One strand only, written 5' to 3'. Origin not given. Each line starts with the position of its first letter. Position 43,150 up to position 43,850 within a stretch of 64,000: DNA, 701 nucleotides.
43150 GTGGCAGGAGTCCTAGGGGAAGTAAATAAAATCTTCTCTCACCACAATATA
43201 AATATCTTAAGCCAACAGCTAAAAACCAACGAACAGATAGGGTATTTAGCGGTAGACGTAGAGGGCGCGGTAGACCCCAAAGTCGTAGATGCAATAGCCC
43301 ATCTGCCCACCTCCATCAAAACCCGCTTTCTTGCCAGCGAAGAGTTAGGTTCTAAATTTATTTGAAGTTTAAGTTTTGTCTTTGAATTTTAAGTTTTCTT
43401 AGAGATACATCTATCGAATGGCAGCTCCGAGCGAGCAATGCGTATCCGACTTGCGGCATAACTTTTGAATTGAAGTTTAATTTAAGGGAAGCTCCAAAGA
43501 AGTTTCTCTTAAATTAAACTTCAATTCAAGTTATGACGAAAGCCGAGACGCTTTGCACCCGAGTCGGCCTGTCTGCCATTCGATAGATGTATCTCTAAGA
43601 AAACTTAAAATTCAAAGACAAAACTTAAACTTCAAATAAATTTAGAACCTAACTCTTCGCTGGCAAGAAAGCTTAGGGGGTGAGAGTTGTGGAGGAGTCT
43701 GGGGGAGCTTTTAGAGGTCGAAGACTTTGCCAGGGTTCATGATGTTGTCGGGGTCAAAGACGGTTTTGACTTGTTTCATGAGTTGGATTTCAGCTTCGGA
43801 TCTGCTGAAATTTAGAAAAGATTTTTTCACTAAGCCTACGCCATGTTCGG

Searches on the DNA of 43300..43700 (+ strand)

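Call 62: search_dna_similar(query=window:43300-43700:+, collection=phages, mode=distant, max_evalue=1, max_rows=10)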
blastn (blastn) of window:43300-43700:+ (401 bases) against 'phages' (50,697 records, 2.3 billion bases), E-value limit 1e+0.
Records with a match: 1; places in all: 2; records where one place covers at least 80% of the query: 0.
Best place of each record, by identity: 80-90% 1.
By first word of the organism name: Kolpuevirus 1.
By host as written in the record: Bacteroides cellulosilyticus 1.
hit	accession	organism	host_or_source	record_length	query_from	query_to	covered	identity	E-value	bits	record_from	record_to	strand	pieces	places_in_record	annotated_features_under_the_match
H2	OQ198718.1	Kolpuevirus sp. 'frurule'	Bacteroides cellulosilyticus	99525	301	339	10%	84.6%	4e-1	42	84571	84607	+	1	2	hypothetical protein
